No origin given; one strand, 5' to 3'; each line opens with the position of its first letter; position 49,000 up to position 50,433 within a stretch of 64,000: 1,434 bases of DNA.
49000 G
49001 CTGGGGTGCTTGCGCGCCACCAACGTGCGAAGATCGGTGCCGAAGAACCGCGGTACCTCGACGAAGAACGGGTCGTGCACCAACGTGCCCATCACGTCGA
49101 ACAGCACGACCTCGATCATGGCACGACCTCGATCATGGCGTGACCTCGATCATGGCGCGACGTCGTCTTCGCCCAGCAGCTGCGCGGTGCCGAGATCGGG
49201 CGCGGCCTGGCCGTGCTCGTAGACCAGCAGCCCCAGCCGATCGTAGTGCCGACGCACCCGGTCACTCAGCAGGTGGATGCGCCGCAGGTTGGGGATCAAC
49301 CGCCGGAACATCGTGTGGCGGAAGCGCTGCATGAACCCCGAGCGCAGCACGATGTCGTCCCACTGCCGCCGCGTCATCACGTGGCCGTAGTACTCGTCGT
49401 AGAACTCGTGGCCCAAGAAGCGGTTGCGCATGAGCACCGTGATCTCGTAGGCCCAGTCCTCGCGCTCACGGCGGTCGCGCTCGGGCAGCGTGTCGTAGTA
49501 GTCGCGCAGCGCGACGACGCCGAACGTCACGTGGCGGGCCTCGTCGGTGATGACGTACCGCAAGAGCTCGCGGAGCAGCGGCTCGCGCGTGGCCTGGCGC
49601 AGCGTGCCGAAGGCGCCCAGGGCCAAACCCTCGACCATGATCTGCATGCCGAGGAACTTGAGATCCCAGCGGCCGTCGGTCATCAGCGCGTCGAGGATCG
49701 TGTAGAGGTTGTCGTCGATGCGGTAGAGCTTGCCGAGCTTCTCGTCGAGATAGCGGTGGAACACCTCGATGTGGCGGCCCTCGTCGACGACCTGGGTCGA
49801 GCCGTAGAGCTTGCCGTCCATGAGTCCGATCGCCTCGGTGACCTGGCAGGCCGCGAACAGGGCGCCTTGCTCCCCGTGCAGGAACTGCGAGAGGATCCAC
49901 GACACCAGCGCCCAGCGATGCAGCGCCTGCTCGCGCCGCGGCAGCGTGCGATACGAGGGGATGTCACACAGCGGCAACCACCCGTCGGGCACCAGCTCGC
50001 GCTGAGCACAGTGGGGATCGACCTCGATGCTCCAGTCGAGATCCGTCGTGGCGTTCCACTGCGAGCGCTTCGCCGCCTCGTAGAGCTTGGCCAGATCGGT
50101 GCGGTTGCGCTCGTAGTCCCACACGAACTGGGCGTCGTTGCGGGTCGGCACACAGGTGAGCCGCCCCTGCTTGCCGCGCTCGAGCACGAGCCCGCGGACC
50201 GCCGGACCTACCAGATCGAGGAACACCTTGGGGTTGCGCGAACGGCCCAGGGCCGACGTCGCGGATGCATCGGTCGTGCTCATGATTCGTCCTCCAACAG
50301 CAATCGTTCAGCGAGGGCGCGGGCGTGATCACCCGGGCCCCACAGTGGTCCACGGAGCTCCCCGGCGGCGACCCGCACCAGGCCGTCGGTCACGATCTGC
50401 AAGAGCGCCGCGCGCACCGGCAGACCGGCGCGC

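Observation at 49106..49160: A 17-bp triplication turns one stop/start overlap into a relay of three ATGA junctions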

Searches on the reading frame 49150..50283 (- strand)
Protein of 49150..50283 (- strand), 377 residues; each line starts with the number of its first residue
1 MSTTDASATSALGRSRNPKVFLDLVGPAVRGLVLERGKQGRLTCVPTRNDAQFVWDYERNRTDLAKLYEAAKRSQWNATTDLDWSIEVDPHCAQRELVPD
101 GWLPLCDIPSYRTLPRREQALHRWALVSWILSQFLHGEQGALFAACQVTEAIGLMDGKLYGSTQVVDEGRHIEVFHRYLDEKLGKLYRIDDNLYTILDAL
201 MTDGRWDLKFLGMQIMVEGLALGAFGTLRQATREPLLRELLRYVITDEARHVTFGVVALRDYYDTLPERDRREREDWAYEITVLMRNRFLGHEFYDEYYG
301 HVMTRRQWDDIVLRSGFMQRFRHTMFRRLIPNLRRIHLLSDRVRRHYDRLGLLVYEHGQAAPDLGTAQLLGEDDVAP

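Call 6: search_protein_families(library=pfam, proteins=[window:49150-50283:-])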
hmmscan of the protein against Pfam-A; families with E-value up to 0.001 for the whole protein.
window:49150-50283:- (377 aa): 1 family
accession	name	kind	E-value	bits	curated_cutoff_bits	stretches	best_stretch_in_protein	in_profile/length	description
PF11583.14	AurF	-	1.8e-09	37.6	29.6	1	64-290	8-238/282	P-aminobenzoate N-oxygenase AurF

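Call 7: find_encoding_contigs(protein=window:49150-50283:-, flank=4000, max_places=10)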
Protein window:49150-50283:- (377 aa): 1 contig read that carries it; 1 place shown.
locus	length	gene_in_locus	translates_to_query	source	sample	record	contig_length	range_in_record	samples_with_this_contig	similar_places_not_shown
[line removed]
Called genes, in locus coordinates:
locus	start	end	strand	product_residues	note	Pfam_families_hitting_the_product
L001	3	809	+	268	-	?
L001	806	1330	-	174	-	PF09835:DUF2062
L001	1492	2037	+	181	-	PF00440:TetR_N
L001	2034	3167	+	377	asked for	PF11583:AurF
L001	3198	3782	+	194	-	PF00702:Hydrolase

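Call 9: find_homologous_proteins(query=window:49150-50283:-)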
Query window:49150-50283:- (377 aa): 7928 proteins with E <= 0.001 among 8000 candidates; the best 120 are listed.
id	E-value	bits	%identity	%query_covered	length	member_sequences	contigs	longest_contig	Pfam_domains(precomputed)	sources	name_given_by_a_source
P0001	4.6e-257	870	100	100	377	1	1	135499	PF11583.15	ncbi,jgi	-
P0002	8.3e-256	866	100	100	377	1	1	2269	PF11583.15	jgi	jgi:hypothetical protein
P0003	3.8e-223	759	87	100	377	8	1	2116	PF11583.15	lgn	-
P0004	9.5e-216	734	86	98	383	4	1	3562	PF11583.15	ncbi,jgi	-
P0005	7.1e-215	731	84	99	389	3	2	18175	PF11583.15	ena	-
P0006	4.6e-211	719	82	100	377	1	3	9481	PF11583.15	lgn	-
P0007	8.6e-211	718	82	100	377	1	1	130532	PF11583.15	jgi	jgi:hypothetical protein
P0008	2.2e-209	713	87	95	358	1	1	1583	PF11583.15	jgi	jgi:P-aminobenzoate N-oxygenase AurF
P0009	3.0e-205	700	81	98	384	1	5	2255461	PF11583.15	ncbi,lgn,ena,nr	ncbi:MAG: ferritin-like domain-containing protein [Deltaproteobacteria bacterium]|nr:ferritin-like d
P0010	7.8e-205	698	81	98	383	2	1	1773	PF11583.15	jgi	jgi:hypothetical protein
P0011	5.7e-203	692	80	99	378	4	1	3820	PF11583.15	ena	-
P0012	6.9e-202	689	80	99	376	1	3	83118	PF11583.15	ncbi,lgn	-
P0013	4.7e-194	663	79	100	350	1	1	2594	PF11583.15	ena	-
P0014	8.6e-192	655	76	99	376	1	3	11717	PF11583.15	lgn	-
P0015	2.7e-190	650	75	99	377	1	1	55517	PF11583.15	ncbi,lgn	-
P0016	7.4e-186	636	74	99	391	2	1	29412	PF11583.15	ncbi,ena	-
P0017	6.2e-185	633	74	99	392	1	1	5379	PF11583.15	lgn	-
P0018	6.5e-185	633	73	97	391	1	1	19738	PF11583.15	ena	-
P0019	1.7e-184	631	75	97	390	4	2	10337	PF11583.15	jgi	jgi:hypothetical protein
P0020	1.0e-183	629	76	95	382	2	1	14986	PF11583.15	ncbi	-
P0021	6.2e-183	626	73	99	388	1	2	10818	PF11583.15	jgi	jgi:hypothetical protein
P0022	9.7e-183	626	74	98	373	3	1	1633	PF11583.15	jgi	jgi:hypothetical protein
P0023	9.9e-183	625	73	97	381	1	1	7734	PF11583.15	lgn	-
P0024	1.3e-182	625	73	97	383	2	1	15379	PF11583.15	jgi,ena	-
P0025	2.1e-182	624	72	98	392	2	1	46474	PF11583.15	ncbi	ncbi:MAG: ferritin-like domain-containing protein [Myxococcota bacterium]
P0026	5.8e-182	623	72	99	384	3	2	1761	PF11583.15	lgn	-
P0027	8.1e-182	622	72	98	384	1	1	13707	PF11583.15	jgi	jgi:hypothetical protein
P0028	3.8e-181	620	73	97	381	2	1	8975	PF11583.15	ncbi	ncbi:MAG: diiron oxygenase [Nannocystaceae bacterium]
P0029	4.8e-181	620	72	99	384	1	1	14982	PF11583.15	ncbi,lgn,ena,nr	ncbi:MAG: diiron oxygenase [Deltaproteobacteria bacterium]|nr:diiron oxygenase [Deltaproteobacteria 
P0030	4.8e-181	620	72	98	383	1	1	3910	PF11583.15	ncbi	-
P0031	1.6e-180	618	71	98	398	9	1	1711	PF11583.15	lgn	-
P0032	3.2e-180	617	71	99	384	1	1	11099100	PF11583.15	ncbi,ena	-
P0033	3.6e-180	617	71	99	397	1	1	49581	PF11583.15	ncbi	-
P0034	6.4e-180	616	72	97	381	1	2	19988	PF11583.15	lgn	-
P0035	7.3e-180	616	72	99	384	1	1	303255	PF11583.15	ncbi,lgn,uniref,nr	ncbi:ferritin-like domain-containing protein [Paraliomyxa miuraensis]|uniref:ferritin-like domain-co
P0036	7.8e-180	616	71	98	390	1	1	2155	PF11583.15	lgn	-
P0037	1.9e-179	615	72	99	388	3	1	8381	PF11583.15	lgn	-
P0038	1.4e-178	612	71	98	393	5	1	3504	PF11583.15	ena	-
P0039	1.5e-178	612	71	99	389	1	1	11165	PF11583.15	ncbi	-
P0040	2.3e-178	611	73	96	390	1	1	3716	PF11583.15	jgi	jgi:hypothetical protein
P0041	1.4e-177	609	71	97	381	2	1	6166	PF11583.15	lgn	-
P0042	2.0e-177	608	72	97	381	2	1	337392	PF11583.15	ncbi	ncbi:MAG: ferritin-like domain-containing protein [Myxococcota bacterium]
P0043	9.7e-177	606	71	98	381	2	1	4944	PF11583.15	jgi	-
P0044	1.9e-175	602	71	97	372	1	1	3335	PF11583.15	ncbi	ncbi:MAG: ferritin-like domain-containing protein [Myxococcota bacterium]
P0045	2.4e-175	601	71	97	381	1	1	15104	PF11583.15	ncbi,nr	ncbi:MAG: ferritin-like domain-containing protein [Myxococcales bacterium]|nr:ferritin-like domain-c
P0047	9.0e-175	599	70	97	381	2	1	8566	PF11583.15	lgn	-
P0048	3.6e-174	597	70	96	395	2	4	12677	PF11583.15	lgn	-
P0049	1.9e-173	595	68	98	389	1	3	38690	PF11583.15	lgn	-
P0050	8.7e-172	589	69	98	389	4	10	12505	PF11583.15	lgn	-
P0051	1.0e-170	586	70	96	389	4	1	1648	PF11583.15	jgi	jgi:hypothetical protein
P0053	4.3e-170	584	70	98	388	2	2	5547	PF11583.15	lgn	-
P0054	4.8e-170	584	69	97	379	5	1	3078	PF11583.15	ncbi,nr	ncbi:MAG: ferritin-like domain-containing protein [Nannocystaceae bacterium]|nr:ferritin-like domain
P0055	4.5e-169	581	71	96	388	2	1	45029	PF11583.15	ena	-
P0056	1.1e-167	576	69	98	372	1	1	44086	PF11583.15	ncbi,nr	ncbi:MAG: hypothetical protein D6705_14230 [Deltaproteobacteria bacterium]|nr:MAG: hypothetical prot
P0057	1.6e-167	575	68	96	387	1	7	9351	PF11583.15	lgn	-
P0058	1.6e-167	575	68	96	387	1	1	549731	PF11583.15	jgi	-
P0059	5.0e-167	574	68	99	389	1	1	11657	PF11583.15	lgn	-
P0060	1.3e-166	572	68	96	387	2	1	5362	PF11583.15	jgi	-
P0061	1.3e-166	572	68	96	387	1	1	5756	PF00268.28,PF11583.15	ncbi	-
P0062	1.7e-166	572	67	97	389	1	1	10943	PF11583.15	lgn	-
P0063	2.1e-166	572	68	97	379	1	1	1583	PF11583.15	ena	-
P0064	2.6e-166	571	67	96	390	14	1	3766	PF11583.15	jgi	jgi:hypothetical protein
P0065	1.0e-165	569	67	96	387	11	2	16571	PF11583.15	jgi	-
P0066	1.7e-165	569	67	96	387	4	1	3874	PF11583.15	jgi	jgi:rubrerythrin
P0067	2.1e-165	568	69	95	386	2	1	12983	PF11583.15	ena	-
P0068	2.5e-165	568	67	96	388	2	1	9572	PF11583.15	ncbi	ncbi:MAG TPA: ferritin-like domain-containing protein [Nannocystis sp.]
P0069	3.7e-165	568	68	97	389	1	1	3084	PF11583.15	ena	-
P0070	4.4e-165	567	67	97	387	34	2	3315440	PF11583.15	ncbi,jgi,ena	jgi:hypothetical protein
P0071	7.0e-165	567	67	96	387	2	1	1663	PF11583.15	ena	-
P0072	9.7e-165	566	64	100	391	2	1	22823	PF11583.15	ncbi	-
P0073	2.5e-164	565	68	96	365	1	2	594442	PF11583.15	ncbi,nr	ncbi:MAG: ferritin-like domain-containing protein [Myxococcales bacterium]|nr:ferritin-like domain-c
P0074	3.1e-164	565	67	96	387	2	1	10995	PF11583.15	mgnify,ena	mgnify:CR=1 FL=1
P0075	3.3e-164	565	66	96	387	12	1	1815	PF11583.15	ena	-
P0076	8.9e-164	563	66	96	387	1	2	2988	PF11583.15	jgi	-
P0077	1.6e-163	562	66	96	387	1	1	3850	PF11583.15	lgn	-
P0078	2.1e-163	562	67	96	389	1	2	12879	PF11583.15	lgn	-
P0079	2.1e-163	562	66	96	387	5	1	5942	PF11583.15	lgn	-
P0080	5.3e-163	561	66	96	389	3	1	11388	PF11583.15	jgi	jgi:hypothetical protein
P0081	1.0e-162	560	67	97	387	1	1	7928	PF11583.15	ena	-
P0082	1.3e-162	559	66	97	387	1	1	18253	PF11583.15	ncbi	-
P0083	2.5e-162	558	66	97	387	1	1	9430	PF11583.15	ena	-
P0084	2.5e-162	558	67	88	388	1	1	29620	PF11583.15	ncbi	ncbi:MAG: ferritin-like domain-containing protein [Nannocystaceae bacterium]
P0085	3.5e-162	558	66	96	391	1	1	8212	PF11583.15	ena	-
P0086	5.2e-162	557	67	95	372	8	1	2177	PF11583.15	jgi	-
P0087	6.3e-162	557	65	96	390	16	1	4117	PF11583.15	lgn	-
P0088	6.9e-162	557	66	97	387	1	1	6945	PF11583.15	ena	-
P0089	8.6e-162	557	66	96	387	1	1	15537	PF11583.15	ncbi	-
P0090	1.3e-161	556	68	96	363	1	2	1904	PF11583.15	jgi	jgi:hypothetical protein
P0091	1.4e-161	556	66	96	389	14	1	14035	PF11583.15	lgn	-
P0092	1.5e-161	556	66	96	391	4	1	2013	PF11583.15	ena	-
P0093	4.1e-161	554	66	96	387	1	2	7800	PF11583.15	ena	-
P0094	8.2e-161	553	64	99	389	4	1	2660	PF00268.28,PF11583.15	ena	-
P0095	9.2e-161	553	66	97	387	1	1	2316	PF11583.15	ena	-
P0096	1.7e-160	552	66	96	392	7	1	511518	PF11583.15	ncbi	-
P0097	1.8e-160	552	66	96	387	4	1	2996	PF11583.15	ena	-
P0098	1.9e-160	552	65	97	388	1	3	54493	PF11583.15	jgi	jgi:hypothetical protein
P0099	2.3e-160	552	64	97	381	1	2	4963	PF11583.15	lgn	-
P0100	3.0e-160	551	66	96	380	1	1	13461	PF11583.15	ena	-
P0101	4.0e-160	551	67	94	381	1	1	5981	PF11583.15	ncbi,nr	ncbi:MAG: ferritin-like domain-containing protein [Myxococcales bacterium]|nr:ferritin-like domain-c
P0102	5.0e-160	551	67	97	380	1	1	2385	PF11583.15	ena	-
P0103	7.0e-160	550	67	94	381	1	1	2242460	PF11583.15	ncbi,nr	ncbi:MAG: ferritin-like domain-containing protein [Deltaproteobacteria bacterium]|nr:ferritin-like d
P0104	8.0e-160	550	67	94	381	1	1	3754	PF11583.15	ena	-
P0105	1.1e-159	550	67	94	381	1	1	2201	PF11583.15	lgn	-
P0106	1.3e-159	549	67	95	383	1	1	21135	PF11583.15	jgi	jgi:hypothetical protein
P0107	3.7e-159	548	67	93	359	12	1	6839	PF11583.15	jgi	jgi:hypothetical protein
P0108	9.9e-159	546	65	95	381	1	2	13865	PF11583.15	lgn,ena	-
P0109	2.3e-158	545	66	96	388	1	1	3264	PF11583.15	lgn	-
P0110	2.6e-158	545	66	96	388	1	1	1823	PF11583.15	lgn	-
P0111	2.7e-158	545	66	96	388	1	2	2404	PF11583.15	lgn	-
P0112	3.2e-158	545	65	97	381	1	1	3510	PF11583.15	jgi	jgi:hypothetical protein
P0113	3.5e-158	545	65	97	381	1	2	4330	PF11583.15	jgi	jgi:hypothetical protein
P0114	3.7e-158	545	65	97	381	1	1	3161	PF11583.15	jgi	jgi:hypothetical protein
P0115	4.3e-158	544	67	94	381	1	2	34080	PF11583.15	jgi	jgi:hypothetical protein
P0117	8.4e-158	543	64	97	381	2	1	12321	PF11583.15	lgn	-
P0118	8.9e-158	543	65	97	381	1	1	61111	PF11583.15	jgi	jgi:hypothetical protein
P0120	1.2e-157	543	72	87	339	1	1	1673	PF11583.15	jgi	jgi:hypothetical protein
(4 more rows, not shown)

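Call 14: find_related_loci(query=A1, collection=genome_contigs, flank=2500)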
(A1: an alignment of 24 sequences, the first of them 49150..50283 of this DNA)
Query A1 (377 aa) in genome_contigs; peptide patterns used: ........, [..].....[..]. (x = any residue, [..] = any of these).
600 stretches matched a pattern (row limit reached: there are more); 595 encode a relative of the query (tblastn E <= 1e-3); the best 80 are kept; 80 distinct loci.
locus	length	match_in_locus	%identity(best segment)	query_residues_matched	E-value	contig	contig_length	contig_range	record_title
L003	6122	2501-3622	84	2-375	0e+0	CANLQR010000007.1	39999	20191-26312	MAG: Deltaproteobacteria bacterium isolate ZH-15may19-289 genome assembly, contig: ZH-15May19-c1853, whole genome shotgu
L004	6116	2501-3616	72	2-370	2e-178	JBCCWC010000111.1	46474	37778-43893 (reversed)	MAG: Myxococcota bacterium isolate P01_E01_bin.52 k141_1154546_length_46474_cov_16.4519, whole genome shotgun sequence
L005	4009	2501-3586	66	15-377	1e-169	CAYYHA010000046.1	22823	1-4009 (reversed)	MAG TPA_asm: uncultured Myxococcia bacterium isolate SRP162660_co1_4 genome assembly, contig: NODE_828_length_22823_cov_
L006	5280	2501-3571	62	17-373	4e-150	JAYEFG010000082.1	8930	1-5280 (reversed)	MAG: Candidatus Neomarinimicrobiota bacterium isolate MAG279 MAG279_82, whole genome shotgun sequence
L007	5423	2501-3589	60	15-377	5e-150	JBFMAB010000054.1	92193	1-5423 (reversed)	MAG: Myxococcota bacterium isolate MAG127 MAG127_54, whole genome shotgun sequence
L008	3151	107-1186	62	13-373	6e-157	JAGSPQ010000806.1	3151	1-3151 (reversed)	MAG: Myxococcaceae bacterium isolate CTSoil_096 scaffold_83629, whole genome shotgun sequence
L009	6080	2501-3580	59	15-374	3e-149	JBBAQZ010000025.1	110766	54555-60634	MAG: Myxococcaceae bacterium isolate EUL_206 ctg25-EUL_206, whole genome shotgun sequence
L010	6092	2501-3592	61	11-376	2e-148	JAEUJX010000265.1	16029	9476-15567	MAG: Myxococcales bacterium isolate new MAG-80 k141_4028390, whole genome shotgun sequence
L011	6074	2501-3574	62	15-372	3e-146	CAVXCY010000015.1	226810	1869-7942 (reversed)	MAG: uncultured delta proteobacterium isolate MFD04428.bin.1.147 genome assembly, contig: contig_43145, whole genome sho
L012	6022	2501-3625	59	2-375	1e-145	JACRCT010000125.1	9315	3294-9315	MAG: Deltaproteobacteria bacterium isolate NC_groundwater_1653_Pr3_B-0.1um_69_9 SR-2_scaffold_141_406176, whole genome s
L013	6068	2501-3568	60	6-361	1e-140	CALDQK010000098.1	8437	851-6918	MAG TPA_asm: uncultured bacterium isolate ERR599081_bin.20_CONCOCT_v1.1_MAG genome assembly, contig: ERZ841280.6164, who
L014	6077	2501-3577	59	17-374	2e-139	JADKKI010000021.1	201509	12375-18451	MAG: Myxococcales bacterium isolate Vibo_18-Q3-R45-57_MAXAC.190 tig00005075-10-2042380, whole genome shotgun sequence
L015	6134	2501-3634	56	3-370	1e-138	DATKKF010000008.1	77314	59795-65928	MAG TPA_asm: Myxococcaceae bacterium isolate SMAG_U14650 k141_3471737, whole genome shotgun sequence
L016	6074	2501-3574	60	14-370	2e-138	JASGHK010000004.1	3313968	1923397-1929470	MAG: Myxococcales bacterium isolate 5N171 JMF-2111-06-0005.ont.bin.171_3, whole genome shotgun sequence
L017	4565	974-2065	57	5-374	2e-136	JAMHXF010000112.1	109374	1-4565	MAG: Archangium sp. isolate UR_AS_maxbin.062 k201_270303, whole genome shotgun sequence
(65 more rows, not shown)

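Call 15: find_related_loci(query=A1, collection=metagenome_contigs, flank=2500)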
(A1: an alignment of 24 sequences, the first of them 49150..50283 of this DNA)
Query A1 (377 aa) in metagenome_contigs; peptide patterns used: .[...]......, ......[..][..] (x = any residue, [..] = any of these).
600 stretches matched a pattern (row limit reached: there are more); 553 encode a relative of the query (tblastn E <= 1e-3); the best 80 are kept; 80 distinct loci.
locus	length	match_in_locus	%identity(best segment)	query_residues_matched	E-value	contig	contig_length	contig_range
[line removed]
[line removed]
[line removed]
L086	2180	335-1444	64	4-372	7e-164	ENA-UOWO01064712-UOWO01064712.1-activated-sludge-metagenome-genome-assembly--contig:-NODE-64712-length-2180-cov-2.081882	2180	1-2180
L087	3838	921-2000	62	15-371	4e-155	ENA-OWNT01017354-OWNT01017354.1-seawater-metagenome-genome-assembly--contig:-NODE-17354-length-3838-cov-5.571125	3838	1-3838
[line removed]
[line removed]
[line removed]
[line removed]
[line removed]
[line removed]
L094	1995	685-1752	63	6-362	1e-156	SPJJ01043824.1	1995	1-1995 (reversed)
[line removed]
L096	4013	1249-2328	61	14-373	6e-149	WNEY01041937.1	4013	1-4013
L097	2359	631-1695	61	17-370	6e-154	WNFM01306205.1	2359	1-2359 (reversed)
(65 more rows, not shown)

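Call 16: find_encoding_contigs(protein=P0002, flank=2500, max_places=6)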
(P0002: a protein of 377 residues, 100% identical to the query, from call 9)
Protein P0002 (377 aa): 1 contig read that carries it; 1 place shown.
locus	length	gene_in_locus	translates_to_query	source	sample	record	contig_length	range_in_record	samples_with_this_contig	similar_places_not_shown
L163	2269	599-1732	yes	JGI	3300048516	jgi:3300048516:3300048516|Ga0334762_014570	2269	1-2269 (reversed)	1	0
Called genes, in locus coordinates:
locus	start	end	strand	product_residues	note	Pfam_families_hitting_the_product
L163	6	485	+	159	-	PF00440:TetR_N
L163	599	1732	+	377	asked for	PF11583:AurF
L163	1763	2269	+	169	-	?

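Call 17: find_encoding_contigs(protein=P0003, flank=2500, max_places=6)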
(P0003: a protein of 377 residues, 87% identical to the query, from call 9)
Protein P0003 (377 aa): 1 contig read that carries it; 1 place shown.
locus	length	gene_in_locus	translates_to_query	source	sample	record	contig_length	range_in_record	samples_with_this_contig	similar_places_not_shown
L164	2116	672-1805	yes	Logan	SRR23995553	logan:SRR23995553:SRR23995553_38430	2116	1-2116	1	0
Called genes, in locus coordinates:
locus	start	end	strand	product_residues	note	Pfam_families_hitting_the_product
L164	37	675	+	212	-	PF00440:TetR_N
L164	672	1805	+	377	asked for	PF11583:AurF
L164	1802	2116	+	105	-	?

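Call 18: find_encoding_contigs(protein=P0004, flank=2500, max_places=6)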
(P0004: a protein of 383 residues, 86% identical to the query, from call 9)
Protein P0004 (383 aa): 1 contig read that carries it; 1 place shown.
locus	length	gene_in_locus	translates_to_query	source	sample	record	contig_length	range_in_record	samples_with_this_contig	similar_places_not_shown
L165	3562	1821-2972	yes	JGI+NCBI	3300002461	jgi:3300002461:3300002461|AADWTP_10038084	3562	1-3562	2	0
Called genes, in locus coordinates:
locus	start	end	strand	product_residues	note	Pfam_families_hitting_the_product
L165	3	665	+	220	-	?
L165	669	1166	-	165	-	PF09835:DUF2062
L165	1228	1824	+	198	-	PF00440:TetR_N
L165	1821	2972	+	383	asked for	PF11583:AurF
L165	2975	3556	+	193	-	PF00702:Hydrolase, PF13419:HAD_2 (faint), PF13242:Hydrolase_like (weak)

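Call 19: find_encoding_contigs(protein=P0006, flank=2500, max_places=6)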
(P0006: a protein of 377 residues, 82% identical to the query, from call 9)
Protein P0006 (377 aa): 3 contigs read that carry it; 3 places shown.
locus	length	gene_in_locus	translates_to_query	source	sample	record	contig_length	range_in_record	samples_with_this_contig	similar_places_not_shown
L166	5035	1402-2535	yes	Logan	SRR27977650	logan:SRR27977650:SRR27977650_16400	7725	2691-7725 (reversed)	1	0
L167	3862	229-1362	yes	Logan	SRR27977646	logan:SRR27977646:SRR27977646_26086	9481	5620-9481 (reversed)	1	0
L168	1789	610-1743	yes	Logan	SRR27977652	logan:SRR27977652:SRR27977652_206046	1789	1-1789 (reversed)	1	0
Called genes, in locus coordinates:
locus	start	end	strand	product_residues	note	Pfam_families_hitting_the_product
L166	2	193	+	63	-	?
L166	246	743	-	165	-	PF09835:DUF2062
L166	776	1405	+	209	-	PF00440:TetR_N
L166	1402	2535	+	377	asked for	PF11583:AurF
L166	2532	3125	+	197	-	PF00702:Hydrolase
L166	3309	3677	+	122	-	PF02482:Ribosomal_S30AE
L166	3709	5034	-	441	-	PF00171:Aldedh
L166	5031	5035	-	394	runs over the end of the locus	PF00696:AA_kinase, PF01472:PUA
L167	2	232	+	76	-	?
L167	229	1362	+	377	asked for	PF11583:AurF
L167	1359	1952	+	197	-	PF00702:Hydrolase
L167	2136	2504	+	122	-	PF02482:Ribosomal_S30AE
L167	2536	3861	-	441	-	PF00171:Aldedh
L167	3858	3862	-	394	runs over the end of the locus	PF00696:AA_kinase, PF01472:PUA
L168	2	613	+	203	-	?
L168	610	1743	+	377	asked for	PF11583:AurF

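Call 20: find_encoding_contigs(protein=P0007, flank=2500, max_places=6)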
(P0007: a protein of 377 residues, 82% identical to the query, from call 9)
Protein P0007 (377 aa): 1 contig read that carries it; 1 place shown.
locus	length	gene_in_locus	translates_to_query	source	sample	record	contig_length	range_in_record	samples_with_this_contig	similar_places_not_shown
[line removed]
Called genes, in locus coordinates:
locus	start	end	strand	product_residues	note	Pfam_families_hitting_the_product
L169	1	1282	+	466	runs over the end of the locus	-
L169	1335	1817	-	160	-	PF09835:DUF2062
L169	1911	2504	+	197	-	PF00440:TetR_N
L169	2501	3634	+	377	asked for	PF11583:AurF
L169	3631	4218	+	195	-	PF00702:Hydrolase, PF13419:HAD_2 (weak)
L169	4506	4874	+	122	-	PF02482:Ribosomal_S30AE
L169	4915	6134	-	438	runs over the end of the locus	PF00171:Aldedh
